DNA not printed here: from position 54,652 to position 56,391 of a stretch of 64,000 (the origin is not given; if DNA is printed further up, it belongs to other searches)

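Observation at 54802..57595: Tandem duplicated ~470-aa transferases resembling CMP-ulosonate (Kps/Capsule_synth-type) glycosyltransferases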

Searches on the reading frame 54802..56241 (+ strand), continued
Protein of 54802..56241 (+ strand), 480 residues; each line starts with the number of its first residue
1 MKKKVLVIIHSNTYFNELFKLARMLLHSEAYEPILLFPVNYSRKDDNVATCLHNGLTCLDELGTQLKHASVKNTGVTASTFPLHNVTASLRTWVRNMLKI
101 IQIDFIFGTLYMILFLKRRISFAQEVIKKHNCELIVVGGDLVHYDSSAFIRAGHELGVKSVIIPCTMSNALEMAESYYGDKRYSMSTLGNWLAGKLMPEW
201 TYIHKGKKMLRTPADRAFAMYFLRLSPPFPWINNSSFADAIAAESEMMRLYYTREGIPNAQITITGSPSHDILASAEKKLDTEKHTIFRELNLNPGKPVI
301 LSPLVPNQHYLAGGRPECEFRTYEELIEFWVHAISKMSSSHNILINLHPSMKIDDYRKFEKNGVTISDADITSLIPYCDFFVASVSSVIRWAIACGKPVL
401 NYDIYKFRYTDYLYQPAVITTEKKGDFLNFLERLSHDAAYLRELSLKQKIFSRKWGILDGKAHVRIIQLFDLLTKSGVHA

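Call 29: fold_search(model_id=the predicted structure, library=pdb)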
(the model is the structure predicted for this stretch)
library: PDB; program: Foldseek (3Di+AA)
matches with E <= 10: 1566; with E <= 0.001: 359
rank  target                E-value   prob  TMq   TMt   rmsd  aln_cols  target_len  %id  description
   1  1f6d_B                3.0e-12  1.00  0.51  0.63   7.2       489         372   13  THE STRUCTURE OF UDP-N-ACETYLGLUCOSAMINE 2-EPIMERASE FROM E. COLI. (released 2000-12-13)
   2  3dzc_A                5.2e-12  1.00  0.49  0.60   7.6       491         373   14  2.35 Angstrom resolution structure of WecB (VC0917), a UDP-N-acetylglucosamine 2-epimerase from Vibrio cholerae. (released 2008-08-12)
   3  5enz_A                1.1e-11  1.00  0.51  0.64   6.5       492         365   13  S. aureus MnaA-UDP co-structure (released 2016-04-27)
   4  1f6d_A                1.4e-11  1.00  0.52  0.63   7.0       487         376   13  THE STRUCTURE OF UDP-N-ACETYLGLUCOSAMINE 2-EPIMERASE FROM E. COLI. (released 2000-12-13)
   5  8sxw_C                4.6e-11  1.00  0.48  0.60   8.0       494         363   13  X-ray crystal structure of UDP- 2,3-diacetamido-2,3-dideoxy-glucuronic acid-2-epimerase from Thermus thermophilus stra (released 2023-09-13)
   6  7vz6_H                4.9e-11  1.00  0.51  0.63   7.3       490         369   13  The crystal structure of Non-hydrolyzing UDPGlcNAc 2-epimerase in complex with UDP-glucose (released 2022-11-16)
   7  5enz_B                4.9e-11  1.00  0.50  0.62   7.6       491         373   13  S. aureus MnaA-UDP co-structure (released 2016-04-27)
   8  7mi0                  6.5e-11  1.00  0.45  0.54   8.0       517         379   12  Crystal Structure of Glycosyltransferase from Rickettsia africae ESF-5 (released 2021-04-28)
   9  3l7j_D                6.8e-11  1.00  0.48  0.55   7.6       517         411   13  Structure of the Wall Teichoic Acid Polymerase TagF, H444N variant (released 2010-04-28)
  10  7vza_B                7.2e-11  1.00  0.49  0.62   7.4       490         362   13  The crystal structure of Non-hydrolyzing UDPGlcNAc 2-epimerase in complex with UDP (released 2022-11-16)
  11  7vza_E                7.6e-11  1.00  0.49  0.62   7.4       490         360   13  The crystal structure of Non-hydrolyzing UDPGlcNAc 2-epimerase in complex with UDP (released 2022-11-16)
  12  8sxv_A                7.6e-11  1.00  0.47  0.60   8.1       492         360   13  X-ray crystal structure of UDP- 2,3-diacetamido-2,3-dideoxy-glucuronic acid-2-epimerase from Thermus thermophilus stra (released 2023-09-13)
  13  3beo_A                7.6e-11  1.00  0.46  0.56   8.6       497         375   14  A Structural Basis for the allosteric regulation of non-hydrolyzing UDP-GlcNAc 2-epimerases (released 2008-02-19)
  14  3l7m_D                7.6e-11  1.00  0.50  0.57   7.1       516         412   12  Structure of the Wall Teichoic Acid Polymerase TagF, H548A (released 2010-04-28)
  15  7vz6_F                8.0e-11  1.00  0.49  0.62   7.6       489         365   12  The crystal structure of Non-hydrolyzing UDPGlcNAc 2-epimerase in complex with UDP-glucose (released 2022-11-16)
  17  1f6d_C                9.0e-11  1.00  0.50  0.63   7.3       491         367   13  THE STRUCTURE OF UDP-N-ACETYLGLUCOSAMINE 2-EPIMERASE FROM E. COLI. (released 2000-12-13)
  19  1f6d_D                1.2e-10  1.00  0.52  0.64   7.1       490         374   14  THE STRUCTURE OF UDP-N-ACETYLGLUCOSAMINE 2-EPIMERASE FROM E. COLI. (released 2000-12-13)
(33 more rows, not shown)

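Call 36: search_protein_families(library=ncbifam, alignment_id=A1, max_evalue=0.01)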
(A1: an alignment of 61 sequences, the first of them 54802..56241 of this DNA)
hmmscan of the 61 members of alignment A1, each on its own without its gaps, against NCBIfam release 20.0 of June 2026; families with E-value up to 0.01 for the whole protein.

A. member 1, window:54802-56241:+ (480 aa): 2 families
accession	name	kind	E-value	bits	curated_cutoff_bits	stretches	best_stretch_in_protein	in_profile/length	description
NF046086.1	BFO_1060_trans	domain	2.6e-06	26.8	200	1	245-471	112-361/365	BFO_1060 family glycosyltransferase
TIGR04396.2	surf_polysacc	subfamily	0.0019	17.4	125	1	329-472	212-361/427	surface carbohydrate biosynthesis protein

B. families by the number of members that match (of 61 scanned): 7 families
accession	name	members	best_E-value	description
TIGR04396.2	surf_polysacc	38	6.9e-10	surface carbohydrate biosynthesis protein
NF046086.1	BFO_1060_trans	35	5.1e-11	BFO_1060 family glycosyltransferase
TIGR04326.1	O_ant_LIC13510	2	0.0011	TIGR04326 family surface carbohydrate biosynthesis protein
TIGR04348.1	TIGR04348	1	0.0022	selenoneine biosynthesis selenosugar synthase SenB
TIGR00236.1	wecB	1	0.0029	non-hydrolyzing UDP-N-acetylglucosamine 2-epimerase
NF041711.1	TagprimaseTarB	1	0.003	teichoic acid glycerol-phosphate primase TarB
NF033832.1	sce7726_fam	1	0.0074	sce7726 family protein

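Call 46: search_dna_similar(query=window:54802-56241:+, collection=plasmids, mode=protein, max_evalue=0.00001, max_rows=25)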
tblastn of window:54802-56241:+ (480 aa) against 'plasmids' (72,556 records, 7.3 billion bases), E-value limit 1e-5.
Records with a match: 2; places in all: 4; records where one place covers at least 80% of the query: 2.
Best place of each record, by identity: <60% 2.
By first word of the organism name: Azospirillum 1; Rhizobium 1.
By predicted mobility (MOB-suite, as given by PLSDB): non-mobilizable 2.
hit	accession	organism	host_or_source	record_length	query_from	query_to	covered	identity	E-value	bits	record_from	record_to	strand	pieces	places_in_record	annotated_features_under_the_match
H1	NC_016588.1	Azospirillum lipoferum 4B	-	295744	2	474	99%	32.3%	4e-67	241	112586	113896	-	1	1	hypothetical protein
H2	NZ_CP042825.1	Rhizobium sp. WL3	Wheat,phyllosphere swab,leaves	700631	2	477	99%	26.7%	4e-45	176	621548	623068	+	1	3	hypothetical protein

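Call 47: get_annotated_region(hit=H1, flank=14000)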
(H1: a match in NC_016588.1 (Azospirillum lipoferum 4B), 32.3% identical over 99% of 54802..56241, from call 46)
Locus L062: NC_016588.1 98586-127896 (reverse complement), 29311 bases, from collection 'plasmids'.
description: Azospirillum lipoferum 4B plasmid AZO_p6, complete sequence
organism: Azospirillum lipoferum 4B (NCBI taxid 862719)
taxonomy: Bacteria; Pseudomonadota; Alphaproteobacteria; Rhodospirillales; Azospirillaceae; Azospirillum; Azospirillum lipoferum; Azospirillum lipoferum 4B
host: -; source: -; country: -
typing (MOB-suite, as given by PLSDB): non-mobilizable; replicon rep_cluster_1806
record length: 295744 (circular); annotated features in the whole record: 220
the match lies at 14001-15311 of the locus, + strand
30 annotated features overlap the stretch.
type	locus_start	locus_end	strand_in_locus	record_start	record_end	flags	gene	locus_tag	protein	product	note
CDS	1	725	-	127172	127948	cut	-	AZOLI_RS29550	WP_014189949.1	SDR family NAD(P)-dependent oxidoreductase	-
CDS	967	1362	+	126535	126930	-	-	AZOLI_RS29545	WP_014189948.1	hypothetical protein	-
CDS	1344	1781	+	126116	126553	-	-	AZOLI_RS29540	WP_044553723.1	hypothetical protein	-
CDS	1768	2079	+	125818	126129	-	-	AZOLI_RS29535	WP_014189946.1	helix-turn-helix transcriptional regulator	-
CDS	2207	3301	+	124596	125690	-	-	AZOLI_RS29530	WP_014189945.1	ketoacyl-ACP synthase III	-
CDS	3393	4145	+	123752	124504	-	-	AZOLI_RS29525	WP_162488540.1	CmcI family methyltransferase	GO:0008610 - lipid biosynthetic process [Evidence IEA]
CDS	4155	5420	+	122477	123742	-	-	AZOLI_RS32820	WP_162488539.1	hypothetical protein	-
CDS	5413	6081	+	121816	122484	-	-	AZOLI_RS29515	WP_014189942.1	hypothetical protein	-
CDS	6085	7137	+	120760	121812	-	neuB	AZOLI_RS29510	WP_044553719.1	N-acetylneuraminate synthase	GO:0016051 - carbohydrate biosynthetic process [Evidence IEA]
CDS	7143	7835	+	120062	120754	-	-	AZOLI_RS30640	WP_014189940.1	formyltransferase family protein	GO:0009058 - biosynthetic process [Evidence IEA]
CDS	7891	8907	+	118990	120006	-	-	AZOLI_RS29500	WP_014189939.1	Gfo/Idh/MocA family oxidoreductase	-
CDS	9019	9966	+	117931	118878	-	-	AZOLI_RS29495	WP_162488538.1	Gfo/Idh/MocA family oxidoreductase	-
CDS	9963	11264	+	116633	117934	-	-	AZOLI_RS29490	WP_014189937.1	TIGR00180 family glycosyltransferase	-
CDS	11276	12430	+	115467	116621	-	-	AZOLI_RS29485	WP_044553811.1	aminotransferase class I/II-fold pyridoxal phosphate-dependent enzyme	GO:0009058 - biosynthetic process [Evidence IEA]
CDS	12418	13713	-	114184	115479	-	-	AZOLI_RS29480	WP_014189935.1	hypothetical protein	-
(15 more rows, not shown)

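Call 48: get_annotated_region(hit=H2, flank=16000)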
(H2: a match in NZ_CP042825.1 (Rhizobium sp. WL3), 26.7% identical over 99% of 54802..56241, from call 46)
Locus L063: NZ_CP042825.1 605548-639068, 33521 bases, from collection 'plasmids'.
description: Rhizobium sp. WL3 plasmid unnamed2, complete sequence
organism: Rhizobium sp. WL3 (NCBI taxid 2603277)
taxonomy: Bacteria; Pseudomonadota; Alphaproteobacteria; Hyphomicrobiales; Rhizobiaceae; Rhizobium; Rhizobium sp. WL3
host: -; source: Wheat,phyllosphere swab,leaves; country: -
typing (MOB-suite, as given by PLSDB): non-mobilizable
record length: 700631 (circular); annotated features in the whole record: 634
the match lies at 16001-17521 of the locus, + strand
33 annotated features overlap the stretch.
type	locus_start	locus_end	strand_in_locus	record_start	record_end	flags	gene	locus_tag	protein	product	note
CDS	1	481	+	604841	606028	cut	-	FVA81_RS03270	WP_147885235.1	LegC family aminotransferase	-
CDS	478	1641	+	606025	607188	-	neuC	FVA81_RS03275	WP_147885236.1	UDP-N-acetylglucosamine 2-epimerase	GO:0006047 - UDP-N-acetylglucosamine metabolic process [Evidence IEA]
CDS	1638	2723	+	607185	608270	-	neuB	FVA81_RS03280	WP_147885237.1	N-acetylneuraminate synthase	GO:0016051 - carbohydrate biosynthetic process [Evidence IEA]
CDS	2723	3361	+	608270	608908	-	-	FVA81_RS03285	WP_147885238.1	acetyltransferase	-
CDS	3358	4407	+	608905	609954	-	-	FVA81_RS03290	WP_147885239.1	nucleotidyltransferase family protein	-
CDS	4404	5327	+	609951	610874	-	-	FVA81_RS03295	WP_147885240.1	Gfo/Idh/MocA family oxidoreductase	-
CDS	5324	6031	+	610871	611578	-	-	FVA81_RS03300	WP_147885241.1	acylneuraminate cytidylyltransferase family protein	-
CDS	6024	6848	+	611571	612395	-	-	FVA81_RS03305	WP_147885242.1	SDR family oxidoreductase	-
CDS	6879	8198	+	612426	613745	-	-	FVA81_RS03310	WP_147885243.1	N-acetyl sugar amidotransferase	-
CDS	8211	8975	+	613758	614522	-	wbuZ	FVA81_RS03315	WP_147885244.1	glycosyl amidation-associated protein WbuZ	-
CDS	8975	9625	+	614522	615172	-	hisH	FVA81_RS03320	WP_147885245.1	imidazole glycerol phosphate synthase subunit HisH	GO:0000105 - histidine biosynthetic process [Evidence IEA]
CDS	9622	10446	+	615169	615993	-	-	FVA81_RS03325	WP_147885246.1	ABC transporter permease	-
CDS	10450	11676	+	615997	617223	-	-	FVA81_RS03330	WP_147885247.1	ABC transporter ATP-binding protein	-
CDS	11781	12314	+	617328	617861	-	-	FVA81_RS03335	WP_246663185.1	acyltransferase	-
CDS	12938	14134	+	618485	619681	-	-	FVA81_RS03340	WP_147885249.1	hypothetical protein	-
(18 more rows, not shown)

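Call 66: search_solved_structures(query=P0035, max_evalue=10, show_alignments=3)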
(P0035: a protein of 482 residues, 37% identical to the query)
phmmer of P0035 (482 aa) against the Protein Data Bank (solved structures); distinct sequences matched with E-value up to 10: 1.
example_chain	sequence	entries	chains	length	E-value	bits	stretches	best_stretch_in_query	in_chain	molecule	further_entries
7dz9_D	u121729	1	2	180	0.48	12.3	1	288-329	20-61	MbnC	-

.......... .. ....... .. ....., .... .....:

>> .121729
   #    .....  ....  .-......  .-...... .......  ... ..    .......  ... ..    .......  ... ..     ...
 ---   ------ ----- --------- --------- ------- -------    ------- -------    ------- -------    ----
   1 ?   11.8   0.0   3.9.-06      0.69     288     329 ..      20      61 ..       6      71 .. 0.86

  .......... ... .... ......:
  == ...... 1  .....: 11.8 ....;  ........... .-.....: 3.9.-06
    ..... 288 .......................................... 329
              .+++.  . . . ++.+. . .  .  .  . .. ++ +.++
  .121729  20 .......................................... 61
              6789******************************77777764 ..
